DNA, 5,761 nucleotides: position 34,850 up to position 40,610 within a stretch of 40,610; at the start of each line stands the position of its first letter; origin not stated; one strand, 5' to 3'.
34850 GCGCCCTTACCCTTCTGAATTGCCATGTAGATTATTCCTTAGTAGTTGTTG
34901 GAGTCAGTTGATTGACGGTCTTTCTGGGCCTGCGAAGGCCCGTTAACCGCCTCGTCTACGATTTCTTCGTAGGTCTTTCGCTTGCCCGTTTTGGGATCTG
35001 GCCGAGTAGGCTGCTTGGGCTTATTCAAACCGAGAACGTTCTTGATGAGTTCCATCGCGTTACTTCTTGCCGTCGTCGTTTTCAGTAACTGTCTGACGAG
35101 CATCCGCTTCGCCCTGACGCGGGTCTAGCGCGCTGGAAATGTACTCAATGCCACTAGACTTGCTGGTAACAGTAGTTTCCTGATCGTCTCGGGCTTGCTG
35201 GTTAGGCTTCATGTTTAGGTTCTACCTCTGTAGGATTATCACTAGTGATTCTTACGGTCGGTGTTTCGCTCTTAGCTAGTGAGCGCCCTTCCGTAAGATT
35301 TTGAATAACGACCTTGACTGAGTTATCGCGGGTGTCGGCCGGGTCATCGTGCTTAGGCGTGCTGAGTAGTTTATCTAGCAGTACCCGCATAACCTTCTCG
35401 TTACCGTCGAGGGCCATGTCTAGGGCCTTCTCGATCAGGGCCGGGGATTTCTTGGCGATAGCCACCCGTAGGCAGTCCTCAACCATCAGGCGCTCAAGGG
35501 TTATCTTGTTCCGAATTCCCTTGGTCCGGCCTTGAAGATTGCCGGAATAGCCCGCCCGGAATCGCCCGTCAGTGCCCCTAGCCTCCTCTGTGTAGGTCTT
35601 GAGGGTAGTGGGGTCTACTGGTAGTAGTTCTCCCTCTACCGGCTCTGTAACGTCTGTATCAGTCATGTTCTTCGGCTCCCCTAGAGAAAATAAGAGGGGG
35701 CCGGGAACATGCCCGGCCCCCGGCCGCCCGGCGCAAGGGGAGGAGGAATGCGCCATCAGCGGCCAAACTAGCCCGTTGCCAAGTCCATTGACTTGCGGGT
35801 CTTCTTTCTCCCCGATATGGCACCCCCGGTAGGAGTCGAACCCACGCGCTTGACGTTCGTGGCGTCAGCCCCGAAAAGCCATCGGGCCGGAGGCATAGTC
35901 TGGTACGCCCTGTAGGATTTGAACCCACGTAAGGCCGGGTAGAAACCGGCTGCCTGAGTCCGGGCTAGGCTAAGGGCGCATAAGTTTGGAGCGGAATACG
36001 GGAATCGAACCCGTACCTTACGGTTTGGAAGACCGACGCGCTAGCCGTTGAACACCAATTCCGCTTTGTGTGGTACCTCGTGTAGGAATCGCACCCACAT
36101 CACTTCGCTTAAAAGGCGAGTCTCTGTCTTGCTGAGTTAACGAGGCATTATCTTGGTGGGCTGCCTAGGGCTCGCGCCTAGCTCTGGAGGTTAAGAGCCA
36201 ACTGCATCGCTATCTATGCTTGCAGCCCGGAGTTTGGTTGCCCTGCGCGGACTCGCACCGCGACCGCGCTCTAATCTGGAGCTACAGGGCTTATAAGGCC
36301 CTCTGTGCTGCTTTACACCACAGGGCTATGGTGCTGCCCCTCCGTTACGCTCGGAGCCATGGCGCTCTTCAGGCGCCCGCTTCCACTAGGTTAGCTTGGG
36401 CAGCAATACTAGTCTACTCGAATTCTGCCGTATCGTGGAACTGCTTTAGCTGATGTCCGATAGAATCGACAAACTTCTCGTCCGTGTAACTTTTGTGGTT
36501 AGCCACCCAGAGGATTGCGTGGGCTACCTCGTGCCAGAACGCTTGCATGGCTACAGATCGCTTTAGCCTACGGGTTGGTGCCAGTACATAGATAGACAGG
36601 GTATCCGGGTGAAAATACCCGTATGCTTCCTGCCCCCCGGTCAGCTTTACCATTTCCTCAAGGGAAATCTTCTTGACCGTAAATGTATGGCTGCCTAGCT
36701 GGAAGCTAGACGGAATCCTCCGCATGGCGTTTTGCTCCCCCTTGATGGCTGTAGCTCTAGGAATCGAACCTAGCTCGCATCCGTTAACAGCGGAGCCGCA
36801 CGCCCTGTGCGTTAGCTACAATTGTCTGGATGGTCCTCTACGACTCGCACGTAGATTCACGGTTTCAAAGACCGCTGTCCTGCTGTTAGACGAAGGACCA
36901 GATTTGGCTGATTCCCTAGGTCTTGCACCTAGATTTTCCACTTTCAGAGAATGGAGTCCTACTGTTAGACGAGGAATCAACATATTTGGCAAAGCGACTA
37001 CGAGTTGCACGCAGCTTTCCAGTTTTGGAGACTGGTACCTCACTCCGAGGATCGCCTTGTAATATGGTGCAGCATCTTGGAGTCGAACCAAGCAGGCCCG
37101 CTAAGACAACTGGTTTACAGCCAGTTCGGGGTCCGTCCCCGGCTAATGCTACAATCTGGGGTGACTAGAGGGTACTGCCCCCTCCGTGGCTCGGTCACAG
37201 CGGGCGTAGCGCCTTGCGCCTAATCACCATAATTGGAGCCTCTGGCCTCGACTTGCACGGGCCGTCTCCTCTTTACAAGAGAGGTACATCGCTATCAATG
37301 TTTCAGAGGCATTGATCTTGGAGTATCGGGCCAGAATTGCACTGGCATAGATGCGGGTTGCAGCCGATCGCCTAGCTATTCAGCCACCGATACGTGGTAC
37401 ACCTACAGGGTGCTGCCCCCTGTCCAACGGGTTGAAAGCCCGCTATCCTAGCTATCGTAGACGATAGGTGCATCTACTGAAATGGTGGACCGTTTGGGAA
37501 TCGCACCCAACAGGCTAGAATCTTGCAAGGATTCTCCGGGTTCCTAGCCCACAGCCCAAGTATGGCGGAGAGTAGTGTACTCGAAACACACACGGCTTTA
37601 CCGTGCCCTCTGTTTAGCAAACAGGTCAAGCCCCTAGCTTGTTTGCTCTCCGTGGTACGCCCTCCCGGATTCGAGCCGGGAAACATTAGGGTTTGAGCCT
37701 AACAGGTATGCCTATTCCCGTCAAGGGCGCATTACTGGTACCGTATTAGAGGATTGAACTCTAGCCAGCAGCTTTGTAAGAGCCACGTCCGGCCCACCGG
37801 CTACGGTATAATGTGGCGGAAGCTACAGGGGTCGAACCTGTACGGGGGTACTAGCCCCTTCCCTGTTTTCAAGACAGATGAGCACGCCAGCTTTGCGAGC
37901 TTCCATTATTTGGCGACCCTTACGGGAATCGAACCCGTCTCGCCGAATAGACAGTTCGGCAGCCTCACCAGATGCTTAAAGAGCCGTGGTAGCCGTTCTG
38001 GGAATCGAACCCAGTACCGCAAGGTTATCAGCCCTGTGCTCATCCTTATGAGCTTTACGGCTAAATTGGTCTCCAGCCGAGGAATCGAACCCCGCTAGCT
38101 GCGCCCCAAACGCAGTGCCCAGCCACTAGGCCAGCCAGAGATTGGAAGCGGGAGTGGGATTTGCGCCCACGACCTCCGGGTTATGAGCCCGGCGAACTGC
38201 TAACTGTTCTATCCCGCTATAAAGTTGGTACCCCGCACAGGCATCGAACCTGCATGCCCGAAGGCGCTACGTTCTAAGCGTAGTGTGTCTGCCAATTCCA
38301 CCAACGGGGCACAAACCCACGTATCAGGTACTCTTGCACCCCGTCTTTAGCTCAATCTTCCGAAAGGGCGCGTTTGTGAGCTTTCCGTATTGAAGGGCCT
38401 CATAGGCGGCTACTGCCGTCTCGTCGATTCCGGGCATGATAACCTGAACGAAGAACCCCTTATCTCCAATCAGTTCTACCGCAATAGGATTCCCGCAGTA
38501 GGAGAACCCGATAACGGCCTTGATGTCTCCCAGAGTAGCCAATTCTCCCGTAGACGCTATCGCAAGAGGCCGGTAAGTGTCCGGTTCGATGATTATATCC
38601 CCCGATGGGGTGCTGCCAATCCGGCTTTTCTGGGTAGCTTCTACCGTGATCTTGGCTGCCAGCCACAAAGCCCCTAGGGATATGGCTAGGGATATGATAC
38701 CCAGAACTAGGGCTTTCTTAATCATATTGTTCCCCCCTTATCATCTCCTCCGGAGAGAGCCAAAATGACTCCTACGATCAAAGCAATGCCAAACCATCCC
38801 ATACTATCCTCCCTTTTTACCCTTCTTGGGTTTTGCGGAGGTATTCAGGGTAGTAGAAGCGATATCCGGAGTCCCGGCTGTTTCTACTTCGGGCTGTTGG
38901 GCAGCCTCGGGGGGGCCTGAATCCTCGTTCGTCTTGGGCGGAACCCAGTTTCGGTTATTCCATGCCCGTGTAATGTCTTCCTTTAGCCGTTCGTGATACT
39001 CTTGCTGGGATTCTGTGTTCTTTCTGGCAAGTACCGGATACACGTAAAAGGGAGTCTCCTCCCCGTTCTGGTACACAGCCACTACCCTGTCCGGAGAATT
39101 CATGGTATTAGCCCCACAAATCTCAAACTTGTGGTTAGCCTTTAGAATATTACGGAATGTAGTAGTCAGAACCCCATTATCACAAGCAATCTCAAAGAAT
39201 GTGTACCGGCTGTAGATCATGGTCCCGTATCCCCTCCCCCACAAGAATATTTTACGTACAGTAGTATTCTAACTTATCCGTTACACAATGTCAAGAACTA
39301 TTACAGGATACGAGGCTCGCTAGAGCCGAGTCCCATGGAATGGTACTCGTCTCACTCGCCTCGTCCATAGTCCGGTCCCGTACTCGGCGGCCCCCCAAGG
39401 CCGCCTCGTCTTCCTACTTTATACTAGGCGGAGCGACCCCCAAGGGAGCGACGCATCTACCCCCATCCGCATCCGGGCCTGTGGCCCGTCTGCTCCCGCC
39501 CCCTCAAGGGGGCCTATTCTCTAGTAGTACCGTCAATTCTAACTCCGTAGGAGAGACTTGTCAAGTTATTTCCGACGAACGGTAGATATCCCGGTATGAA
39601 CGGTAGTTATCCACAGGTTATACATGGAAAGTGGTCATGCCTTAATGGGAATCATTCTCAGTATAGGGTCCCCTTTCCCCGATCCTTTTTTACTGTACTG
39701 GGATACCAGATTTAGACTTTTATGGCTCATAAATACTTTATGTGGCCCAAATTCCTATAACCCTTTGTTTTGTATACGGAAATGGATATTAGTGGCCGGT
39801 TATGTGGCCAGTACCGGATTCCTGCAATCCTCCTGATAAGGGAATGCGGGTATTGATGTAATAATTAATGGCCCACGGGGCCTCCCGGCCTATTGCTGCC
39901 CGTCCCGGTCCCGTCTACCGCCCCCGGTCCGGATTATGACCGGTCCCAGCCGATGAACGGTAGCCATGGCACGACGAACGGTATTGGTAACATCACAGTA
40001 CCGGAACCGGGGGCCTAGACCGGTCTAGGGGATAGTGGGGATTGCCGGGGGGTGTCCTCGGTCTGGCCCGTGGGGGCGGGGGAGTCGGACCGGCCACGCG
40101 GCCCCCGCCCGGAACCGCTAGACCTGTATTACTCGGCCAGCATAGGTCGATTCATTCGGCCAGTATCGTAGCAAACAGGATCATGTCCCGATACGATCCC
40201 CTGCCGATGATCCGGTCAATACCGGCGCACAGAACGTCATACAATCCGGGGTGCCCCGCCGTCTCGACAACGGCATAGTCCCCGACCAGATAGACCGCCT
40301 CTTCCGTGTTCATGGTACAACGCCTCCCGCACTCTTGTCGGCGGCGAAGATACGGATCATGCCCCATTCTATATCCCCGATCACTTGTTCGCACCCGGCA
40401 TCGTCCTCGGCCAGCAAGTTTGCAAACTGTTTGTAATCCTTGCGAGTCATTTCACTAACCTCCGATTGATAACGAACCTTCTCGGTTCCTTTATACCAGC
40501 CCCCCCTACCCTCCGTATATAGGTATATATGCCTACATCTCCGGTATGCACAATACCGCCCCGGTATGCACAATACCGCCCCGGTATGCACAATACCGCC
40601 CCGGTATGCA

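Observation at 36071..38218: Half of the tRNAs share a rewired elbow: G55 instead of U55 in the T-loop, covarying with loss of the D-loop GG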

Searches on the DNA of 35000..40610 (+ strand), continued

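Call 55: search_rna_families(source=window, start=36060, end=38225, threshold=evalue, max_evalue=10, show_alignments=10)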
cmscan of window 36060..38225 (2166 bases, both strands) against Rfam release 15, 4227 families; matches with E-value up to 10: 14.
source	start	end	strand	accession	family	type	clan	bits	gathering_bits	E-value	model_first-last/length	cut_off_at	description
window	38146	38218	-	RF00005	tRNA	Gene; tRNA;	CL00001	60.4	29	4.8e-12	1-71/71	no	tRNA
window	36830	36900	-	RF00005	tRNA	Gene; tRNA;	CL00001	48.6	29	8e-09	1-71/71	no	tRNA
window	37990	38062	-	RF00005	tRNA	Gene; tRNA;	CL00001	46.5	29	3.2e-08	1-71/71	no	tRNA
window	37914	37985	-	RF00005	tRNA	Gene; tRNA;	CL00001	42.3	29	4.5e-07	1-71/71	no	tRNA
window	36074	36146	-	RF00005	tRNA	Gene; tRNA;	CL00001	40.6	29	1.3e-06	1-71/71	no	tRNA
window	37656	37730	-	RF00005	tRNA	Gene; tRNA;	CL00001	40.1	29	1.8e-06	1-71/71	no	tRNA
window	37322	37393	-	RF00005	tRNA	Gene; tRNA;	CL00001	36.8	29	1.5e-05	1-71/71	no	tRNA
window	37818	37904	-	RF01852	tRNA-Sec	Gene; tRNA;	CL00001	35.4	47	9.4e-05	1-91/91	no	Selenocysteine transfer RNA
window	37071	37144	-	RF01852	tRNA-Sec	Gene; tRNA;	CL00001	19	47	1.6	1-91/91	no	Selenocysteine transfer RNA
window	38021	38057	+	RF02722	sca_ncR27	Gene; snRNA; snoRNA; scaRNA;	-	18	91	3.3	1-83/83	no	Small Cajal body specific RNA ncR27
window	38070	38141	-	RF01852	tRNA-Sec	Gene; tRNA;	CL00001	17.7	47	3.6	1-91/91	no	Selenocysteine transfer RNA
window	38139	38212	-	RF00233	Tymo_tRNA-like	Cis-reg;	-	17.6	40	1.2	1-84/84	no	Tymovirus/Pomovirus/Furovirus tRNA-like 3' UTR element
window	36938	36987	+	RF00165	Corona_pk3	Cis-reg;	CL00117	16.2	35.6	4.7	1-61/61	no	Coronavirus 3' UTR pseudoknot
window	36637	36731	-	RF01405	STnc490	Gene; sRNA;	-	14.5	56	9.5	1-124/124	no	STnc490 Hfq binding RNA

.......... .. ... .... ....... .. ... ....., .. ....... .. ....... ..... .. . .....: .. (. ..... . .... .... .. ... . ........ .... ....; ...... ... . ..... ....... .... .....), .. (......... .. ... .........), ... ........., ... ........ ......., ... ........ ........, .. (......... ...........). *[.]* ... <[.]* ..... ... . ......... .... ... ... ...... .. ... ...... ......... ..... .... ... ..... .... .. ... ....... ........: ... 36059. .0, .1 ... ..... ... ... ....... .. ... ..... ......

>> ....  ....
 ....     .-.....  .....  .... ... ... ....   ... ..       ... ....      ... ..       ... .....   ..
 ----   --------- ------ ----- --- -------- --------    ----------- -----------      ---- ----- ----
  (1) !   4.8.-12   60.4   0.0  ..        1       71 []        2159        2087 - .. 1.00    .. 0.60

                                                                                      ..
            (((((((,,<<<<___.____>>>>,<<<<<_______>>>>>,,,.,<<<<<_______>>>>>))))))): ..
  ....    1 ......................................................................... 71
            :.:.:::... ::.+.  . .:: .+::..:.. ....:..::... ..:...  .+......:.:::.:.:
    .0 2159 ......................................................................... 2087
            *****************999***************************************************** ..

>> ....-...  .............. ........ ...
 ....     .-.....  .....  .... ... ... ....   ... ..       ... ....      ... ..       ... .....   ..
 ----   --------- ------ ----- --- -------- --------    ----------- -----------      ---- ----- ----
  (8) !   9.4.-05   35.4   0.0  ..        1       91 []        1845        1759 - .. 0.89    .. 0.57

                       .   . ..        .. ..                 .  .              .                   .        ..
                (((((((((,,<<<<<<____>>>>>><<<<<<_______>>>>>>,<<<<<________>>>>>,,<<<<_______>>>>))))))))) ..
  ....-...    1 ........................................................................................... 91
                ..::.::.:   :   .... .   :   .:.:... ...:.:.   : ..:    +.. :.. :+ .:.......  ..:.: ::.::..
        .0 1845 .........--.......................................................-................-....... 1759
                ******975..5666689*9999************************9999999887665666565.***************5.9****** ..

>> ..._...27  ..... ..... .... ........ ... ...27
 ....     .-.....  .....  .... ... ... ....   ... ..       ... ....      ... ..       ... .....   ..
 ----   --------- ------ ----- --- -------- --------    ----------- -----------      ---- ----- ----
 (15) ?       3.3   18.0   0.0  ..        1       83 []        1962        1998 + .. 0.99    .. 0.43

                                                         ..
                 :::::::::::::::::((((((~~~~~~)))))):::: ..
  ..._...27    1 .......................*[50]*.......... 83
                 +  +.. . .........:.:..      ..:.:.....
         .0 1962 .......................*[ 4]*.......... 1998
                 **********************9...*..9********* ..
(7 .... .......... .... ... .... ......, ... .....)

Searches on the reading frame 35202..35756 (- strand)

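Call 19: search_protein_families(library=pfam, proteins=[window:35202-35756:-], max_evalue=0.01)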
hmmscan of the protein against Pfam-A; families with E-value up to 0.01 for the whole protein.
window:35202-35756:- (184 aa): 1 family
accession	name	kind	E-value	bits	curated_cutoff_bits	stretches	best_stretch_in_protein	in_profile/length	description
PF18932.5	DUF5681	-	8.4e-08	33.1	27.5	1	63-131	2-73/77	Family of unknown function (DUF5681)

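Call 87: search_protein_families(library=phrogs, proteins=[window:35202-35756:-], max_evalue=0.01)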
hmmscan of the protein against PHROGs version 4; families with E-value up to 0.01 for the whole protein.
window:35202-35756:- (184 aa): 2 families
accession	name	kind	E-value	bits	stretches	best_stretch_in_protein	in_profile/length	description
phrog_4114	-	unknown function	0.00059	20.8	1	59-88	3-32/123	-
phrog_26239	-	unknown function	0.0098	17.2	0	63-128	18-89/146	-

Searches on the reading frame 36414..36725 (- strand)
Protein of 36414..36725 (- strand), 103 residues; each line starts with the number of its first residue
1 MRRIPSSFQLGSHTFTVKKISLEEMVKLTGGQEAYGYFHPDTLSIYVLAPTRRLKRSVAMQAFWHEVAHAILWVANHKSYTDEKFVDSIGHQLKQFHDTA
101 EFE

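Call 18: find_encoding_contigs(protein=window:36414-36725:-, flank=10000, max_places=10)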
Protein window:36414-36725:- (103 aa): 24 contigs read that carry it; 10 places shown.
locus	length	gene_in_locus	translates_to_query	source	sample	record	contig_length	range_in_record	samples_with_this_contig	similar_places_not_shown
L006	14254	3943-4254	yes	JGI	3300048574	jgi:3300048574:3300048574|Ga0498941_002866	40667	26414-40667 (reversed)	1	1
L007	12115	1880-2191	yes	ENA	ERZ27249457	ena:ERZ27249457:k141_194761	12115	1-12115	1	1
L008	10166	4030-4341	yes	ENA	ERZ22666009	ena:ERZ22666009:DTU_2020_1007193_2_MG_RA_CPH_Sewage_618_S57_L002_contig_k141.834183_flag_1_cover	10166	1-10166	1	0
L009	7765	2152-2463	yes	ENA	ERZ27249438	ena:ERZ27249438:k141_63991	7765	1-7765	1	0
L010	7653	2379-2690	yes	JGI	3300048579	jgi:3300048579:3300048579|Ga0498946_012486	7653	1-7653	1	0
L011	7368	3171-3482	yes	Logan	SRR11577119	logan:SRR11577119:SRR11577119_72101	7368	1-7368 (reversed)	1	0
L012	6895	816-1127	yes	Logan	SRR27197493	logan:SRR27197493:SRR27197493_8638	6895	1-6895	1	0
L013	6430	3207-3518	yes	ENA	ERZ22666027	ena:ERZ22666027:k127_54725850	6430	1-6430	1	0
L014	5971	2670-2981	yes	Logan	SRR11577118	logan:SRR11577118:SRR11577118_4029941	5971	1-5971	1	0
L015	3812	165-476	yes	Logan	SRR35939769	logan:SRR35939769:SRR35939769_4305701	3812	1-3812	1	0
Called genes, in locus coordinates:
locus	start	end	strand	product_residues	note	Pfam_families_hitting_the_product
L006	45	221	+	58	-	-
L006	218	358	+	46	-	-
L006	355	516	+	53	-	-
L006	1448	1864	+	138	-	-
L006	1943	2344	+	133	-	-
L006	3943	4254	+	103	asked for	-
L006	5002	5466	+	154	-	PF18932:DUF5681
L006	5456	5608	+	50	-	-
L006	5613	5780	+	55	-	-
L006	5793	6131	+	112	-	-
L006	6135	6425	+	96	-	-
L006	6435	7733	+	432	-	PF03237:Terminase_6N, PF17289:Terminase_6C (weak)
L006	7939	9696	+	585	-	PF23899:SU10_portal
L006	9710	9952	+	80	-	-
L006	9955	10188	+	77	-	PF09723:Zn_ribbon_8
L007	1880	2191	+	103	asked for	-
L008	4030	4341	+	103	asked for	-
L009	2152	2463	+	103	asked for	-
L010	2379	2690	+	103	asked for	-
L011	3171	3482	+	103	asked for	-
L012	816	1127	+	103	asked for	-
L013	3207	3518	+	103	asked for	-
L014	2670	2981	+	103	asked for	-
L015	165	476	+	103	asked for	-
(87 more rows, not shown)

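Call 19: search_protein_families(library=pfam, proteins=[window:36414-36725:-], max_evalue=0.01)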
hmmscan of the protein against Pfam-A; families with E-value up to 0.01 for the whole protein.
window:36414-36725:- (103 aa): 0 families

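Call 87: search_protein_families(library=phrogs, proteins=[window:36414-36725:-], max_evalue=0.01)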
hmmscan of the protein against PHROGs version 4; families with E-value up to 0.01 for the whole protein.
window:36414-36725:- (103 aa): 1 family
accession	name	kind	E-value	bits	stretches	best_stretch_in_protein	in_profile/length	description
phrog_1233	-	unknown function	8e-10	39.3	1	3-99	7-103/306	-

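Call 88: search_solved_structures(query=window:36414-36725:-, max_evalue=1)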
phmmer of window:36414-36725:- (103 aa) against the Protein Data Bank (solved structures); distinct sequences matched with E-value up to 1: 2.
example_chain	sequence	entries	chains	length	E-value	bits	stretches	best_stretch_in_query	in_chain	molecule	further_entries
9v1k_sg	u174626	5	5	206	0.87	12.9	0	5-58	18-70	Small ribosomal subunit protein uS7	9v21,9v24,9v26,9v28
9hcg_5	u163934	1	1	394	0.91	12.9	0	12-83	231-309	Large ribosomal subunit protein mL37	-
